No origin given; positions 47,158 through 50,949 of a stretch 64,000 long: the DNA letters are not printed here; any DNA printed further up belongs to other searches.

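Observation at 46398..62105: Non-PUL N-glycan harvesting locus: PNGase F + 2x GH38 + GH130 + SSF importer + CBM9-like + GH20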

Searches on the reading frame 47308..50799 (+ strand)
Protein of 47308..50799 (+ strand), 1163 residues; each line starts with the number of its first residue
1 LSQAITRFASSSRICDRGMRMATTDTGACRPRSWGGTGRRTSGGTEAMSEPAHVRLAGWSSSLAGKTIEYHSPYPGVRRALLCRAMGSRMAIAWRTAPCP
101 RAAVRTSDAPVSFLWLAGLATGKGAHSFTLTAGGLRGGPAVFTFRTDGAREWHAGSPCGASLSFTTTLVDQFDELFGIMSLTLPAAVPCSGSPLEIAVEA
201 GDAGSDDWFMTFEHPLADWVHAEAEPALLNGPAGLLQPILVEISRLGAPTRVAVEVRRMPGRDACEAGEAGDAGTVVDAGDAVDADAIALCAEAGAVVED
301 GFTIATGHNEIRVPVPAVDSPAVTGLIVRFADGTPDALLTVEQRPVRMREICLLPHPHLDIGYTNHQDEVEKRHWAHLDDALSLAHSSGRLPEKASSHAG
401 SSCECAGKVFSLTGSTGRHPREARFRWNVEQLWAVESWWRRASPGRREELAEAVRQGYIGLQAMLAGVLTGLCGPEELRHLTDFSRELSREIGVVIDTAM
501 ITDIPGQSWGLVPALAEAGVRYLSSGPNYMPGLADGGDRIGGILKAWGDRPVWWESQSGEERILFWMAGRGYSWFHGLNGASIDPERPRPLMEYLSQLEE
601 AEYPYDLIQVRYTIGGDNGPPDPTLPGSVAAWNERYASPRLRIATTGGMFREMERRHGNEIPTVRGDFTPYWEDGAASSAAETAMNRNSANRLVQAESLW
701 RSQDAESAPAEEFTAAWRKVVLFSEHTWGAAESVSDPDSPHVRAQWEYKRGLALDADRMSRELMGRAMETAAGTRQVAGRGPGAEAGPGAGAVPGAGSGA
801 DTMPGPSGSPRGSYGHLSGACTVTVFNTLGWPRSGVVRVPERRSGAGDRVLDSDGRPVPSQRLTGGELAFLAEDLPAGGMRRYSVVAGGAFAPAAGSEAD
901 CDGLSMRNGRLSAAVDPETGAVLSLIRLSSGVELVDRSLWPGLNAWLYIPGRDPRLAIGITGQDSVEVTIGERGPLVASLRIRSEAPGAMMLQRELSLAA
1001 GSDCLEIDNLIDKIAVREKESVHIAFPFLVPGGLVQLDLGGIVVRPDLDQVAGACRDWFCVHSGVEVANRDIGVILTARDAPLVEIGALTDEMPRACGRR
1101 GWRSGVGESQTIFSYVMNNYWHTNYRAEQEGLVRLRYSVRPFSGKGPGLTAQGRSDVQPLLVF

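Call 4: search_protein_families(library=pfam, proteins=[window:47308-50799:+], max_evalue=0.01)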
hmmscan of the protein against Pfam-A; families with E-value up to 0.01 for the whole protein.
window:47308-50799:+ (1163 aa): 3 families
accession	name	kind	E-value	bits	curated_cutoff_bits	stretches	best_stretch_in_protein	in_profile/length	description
PF01074.27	Glyco_hydro_38N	-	2.1e-07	31.1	25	1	351-671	2-269/270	Glycosyl hydrolases family 38 N-terminal domain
PF09261.16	Alpha-mann_mid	-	4.1e-05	24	31.1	1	671-735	2-68/96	Alpha mannosidase middle domain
PF07748.19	Glyco_hydro_38C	-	0.0011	19.6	25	1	907-1074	2-174/206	Glycosyl hydrolases family 38 C-terminal domain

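Call 8: search_protein_families(library=ncbifam, proteins=[window:47308-50799:+], max_evalue=0.001)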
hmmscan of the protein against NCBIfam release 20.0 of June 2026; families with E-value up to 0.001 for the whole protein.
window:47308-50799:+ (1163 aa): 0 families

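Call 27: search_solved_structures(query=window:47449-50799:+, max_evalue=0.01, show_alignments=1)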
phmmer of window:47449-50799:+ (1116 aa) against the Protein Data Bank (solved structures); distinct sequences matched with E-value up to 0.01: 0.

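Call 45: find_homologous_proteins(query=window:47449-50799:+, max_evalue=0.00001)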
Query window:47449-50799:+ (1116 aa): 236 proteins with E <= 0.00001 among 8000 candidates; the best 120 are listed.
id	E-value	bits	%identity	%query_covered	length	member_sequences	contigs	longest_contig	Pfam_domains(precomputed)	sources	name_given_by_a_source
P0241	0.0e+0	2560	100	100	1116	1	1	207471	PF01074.29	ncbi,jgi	-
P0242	0.0e+0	1856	78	97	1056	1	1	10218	-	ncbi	-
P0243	0.0e+0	1802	73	100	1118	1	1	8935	-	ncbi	-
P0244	0.0e+0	1194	55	97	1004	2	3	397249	PF01074.29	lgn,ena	-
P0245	0.0e+0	1049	61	73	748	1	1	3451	PF07748.20,PF01074.29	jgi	-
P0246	0.0e+0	1019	47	97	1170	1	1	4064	PF01074.29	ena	-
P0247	5.9e-297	1006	48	99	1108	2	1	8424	PF09261.17,PF01074.29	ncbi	-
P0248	2.3e-294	998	48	99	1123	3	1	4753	PF01074.29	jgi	-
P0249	4.7e-294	997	48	98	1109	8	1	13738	PF01074.29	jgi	jgi:alpha-mannosidase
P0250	3.8e-293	994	47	99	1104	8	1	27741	PF01074.29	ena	-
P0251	5.7e-293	993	46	100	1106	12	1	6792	PF01074.29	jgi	-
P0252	4.3e-292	990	48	98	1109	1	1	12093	PF01074.29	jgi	jgi:alpha-mannosidase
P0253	7.9e-292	989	47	98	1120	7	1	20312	PF01074.29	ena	-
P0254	1.1e-291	989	47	98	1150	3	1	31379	PF01074.29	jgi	jgi:alpha-mannosidase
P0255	1.2e-291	989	46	99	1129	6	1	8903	PF01074.29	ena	-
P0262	8.1e-290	983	47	97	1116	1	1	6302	PF01074.29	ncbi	-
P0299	3.0e-273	928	45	97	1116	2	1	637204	PF07748.20,PF01074.29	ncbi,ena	-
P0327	1.2e-232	793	41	99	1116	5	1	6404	PF01074.29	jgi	jgi:alpha-mannosidase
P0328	1.5e-232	793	43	99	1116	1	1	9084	PF01074.29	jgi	jgi:hypothetical protein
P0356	1.1e-221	757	41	97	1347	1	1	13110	PF01074.29,PF06452.17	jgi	jgi:hypothetical protein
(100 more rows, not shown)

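Call 57: find_encoding_contigs(protein=P0356, flank=10000, max_places=2)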
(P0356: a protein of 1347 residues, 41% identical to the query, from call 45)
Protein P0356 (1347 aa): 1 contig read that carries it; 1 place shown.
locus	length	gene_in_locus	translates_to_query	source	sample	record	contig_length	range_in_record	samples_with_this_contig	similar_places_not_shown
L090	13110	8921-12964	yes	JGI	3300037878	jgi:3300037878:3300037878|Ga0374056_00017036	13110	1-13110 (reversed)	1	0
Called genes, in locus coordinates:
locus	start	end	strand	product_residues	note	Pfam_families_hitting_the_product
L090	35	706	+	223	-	PF00271:Helicase_C, PF18074:PriA_C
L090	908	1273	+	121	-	-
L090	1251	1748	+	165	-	PF01475:FUR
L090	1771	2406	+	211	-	PF01862:PvlArgDC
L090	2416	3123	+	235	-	PF02683:DsbD_TM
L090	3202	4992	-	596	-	PF00664:ABC_membrane, PF00005:ABC_tran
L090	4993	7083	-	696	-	PF26549:Tricorn_N, PF07676:PD40 (weak), PF26550:Tricorn_2nd, PF26549:Tricorn_N (weak), PF05448:AXE1 (faint), PF00326:Peptidase_S9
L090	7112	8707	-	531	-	PF01019:G_glu_transpept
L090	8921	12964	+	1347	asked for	PF06452:CBM9_1, PF01074:Glyco_hydro_38N (weak)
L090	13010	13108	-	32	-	?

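Call 72: predict_structure(alignment_id=A3)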
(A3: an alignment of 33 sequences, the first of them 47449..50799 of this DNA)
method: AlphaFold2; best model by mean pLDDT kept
length: 1116 residues; sequences in the alignment: 33
mean_pLDDT: 83.7   pTM: 0.83
mean pLDDT of the five models: 83.7, 82.5, 81.7, 81.2, 81.0
residues with pLDDT >= 90: 642; 70-90: 279; 50-70: 90; < 50: 105
segments of 3 or more residues with pLDDT < 50: 1-3, 217-227, 244-247, 344-366, 484-491, 627-629, 728-771, 1074-1079
pLDDT, mean of each block of 10 residues (from residue 1): 67 93 84 89 91 75 91 87 92 93 92 93 84 91 90 89 94 94 93 92 91 57 46 55 53 87 93 92 89 93 94 69 89 92 44 29 51 94 93 96 96 93 82 94 95 83 93 91 48 70 93 95 67 69 87 91 82 88 95 96 97 96 64 86 95 88 95 85 61 80 92 96 70 37 31 29 35 82 93 90 95 95 95 93 93 96 97 97 95 96 91 89 96 96 96 95 90 91 94 88 90 90 93 91 79 78 91 53 85 82 84 90
secondary structure, 60 per line:
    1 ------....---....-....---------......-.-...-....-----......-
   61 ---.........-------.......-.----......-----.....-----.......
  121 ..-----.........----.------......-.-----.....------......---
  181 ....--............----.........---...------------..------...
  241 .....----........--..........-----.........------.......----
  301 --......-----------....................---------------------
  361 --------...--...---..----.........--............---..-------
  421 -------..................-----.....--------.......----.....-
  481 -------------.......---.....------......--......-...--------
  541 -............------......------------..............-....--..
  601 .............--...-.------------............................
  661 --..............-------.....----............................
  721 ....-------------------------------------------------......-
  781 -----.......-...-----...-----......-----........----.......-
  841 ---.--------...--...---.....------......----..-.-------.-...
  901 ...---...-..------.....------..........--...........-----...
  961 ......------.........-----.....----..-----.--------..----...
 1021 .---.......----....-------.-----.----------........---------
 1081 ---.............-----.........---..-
elements in order (helices of 4 or more, strands of 3 or more residues): E7-10 E14-17 E19-22 E32-37 E45-48 H54-59 E64-72 E80-86 E93-98 E104-108 E114-122 E128-136 E148-153 E161-165 E172-177 E181-184 E187-198 E203-211 H238-245 E250-257 E260-269 E275-283 E290-296 E303-308 H320-339 H386-394 H397-408 H428-445 E451-455 H464-470 E475-479 H494-500 E504-508 E515-520 H523-528 H542-553 E560-565 H578-588 E589-591 E593-596 H599-613 E616-618 H633-660 H663-676 H684-688 H693-724 E774-779 E786-792 E802-804 E810-815 E821-828 E833-839 E853-855 E858-860 E864-868 E875-880 E898-903 E919-923 E930-939 E942-952 E958-966 E973-981 E987-991 E1018-1021 E1025-1031 E1036-1039 E1064-1071 E1084-1096 H1102-1110

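Call 74: fold_search(model_id=the predicted structure, library=pdb)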
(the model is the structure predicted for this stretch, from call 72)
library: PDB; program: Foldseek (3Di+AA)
matches with E <= 10: 973; with E <= 0.001: 73
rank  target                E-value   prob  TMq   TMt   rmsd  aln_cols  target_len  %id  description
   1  5kbp_B                8.1e-29  1.00  0.51  0.63   7.9       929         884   12  The crystal structure of an alpha-mannosidase from Enterococcus faecalis V583 (released 2016-07-13)
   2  5kbp_A                2.1e-28  1.00  0.50  0.63   8.2       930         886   13  The crystal structure of an alpha-mannosidase from Enterococcus faecalis V583 (released 2016-07-13)
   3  3lvt                  2.2e-26  1.00  0.48  0.62   6.9       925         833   13  The Crystal Structure of a Protein in the Glycosyl Hydrolase Family 38 from Enterococcus faecalis to 2.55A (released 2010-03-16)
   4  2wyi_A                2.3e-26  1.00  0.50  0.61   8.1       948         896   12  Structure of the Streptococcus pyogenes family GH38 alpha-mannosidase complexed with swainsonine (released 2010-02-16)
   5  2wyh_B                5.0e-26  1.00  0.50  0.62   8.0       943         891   12  Structure of the Streptococcus pyogenes family GH38 alpha-mannosidase (released 2010-02-16)
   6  2wyi_B                6.4e-26  1.00  0.51  0.63   7.1       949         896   12  Structure of the Streptococcus pyogenes family GH38 alpha-mannosidase complexed with swainsonine (released 2010-02-16)
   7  2wyh_A                7.7e-26  1.00  0.51  0.61   8.0       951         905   12  Structure of the Streptococcus pyogenes family GH38 alpha-mannosidase (released 2010-02-16)
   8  7dd9_A                7.4e-24  1.00  0.49  0.48   6.4       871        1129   13  Cryo-EM structure of the Ams1 and Nbr1 complex (released 2021-07-14)
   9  6b9o_A                9.4e-24  1.00  0.47  0.55   7.8       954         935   13  Structure of GH 38 Jack Bean alpha-mannosidase (released 2018-09-26)
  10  6lz1_A                1.1e-23  1.00  0.48  0.49   6.9       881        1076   13  Structure of S.pombe alpha-mannosidase Ams1 (released 2020-09-09)
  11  6b9p_A                1.4e-23  1.00  0.47  0.55   7.7       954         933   13  Structure of GH 38 Jack Bean alpha-mannosidase in complex with a 36-valent iminosugar cluster inhibitor (released 2018-09-26)
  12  6b9o_B                1.5e-23  1.00  0.48  0.56   7.5       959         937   13  Structure of GH 38 Jack Bean alpha-mannosidase (released 2018-09-26)
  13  7ufu_A                8.5e-23  1.00  0.45  0.48  17.5      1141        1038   12  Cryo-EM Structure of Bl_Man38A nucleophile mutant in complex with mannose at 2.7 A (released 2022-11-16)
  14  6rrh                  3.7e-22  1.00  0.50  0.55   8.1       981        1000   13  GOLGI ALPHA-MANNOSIDASE II (released 2020-07-08)
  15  7vqo_A                4.7e-22  1.00  0.50  0.47  13.8      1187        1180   12  Cryo-EM structure of Ams1 bound to the FW domain of Nbr1 (released 2022-07-06)
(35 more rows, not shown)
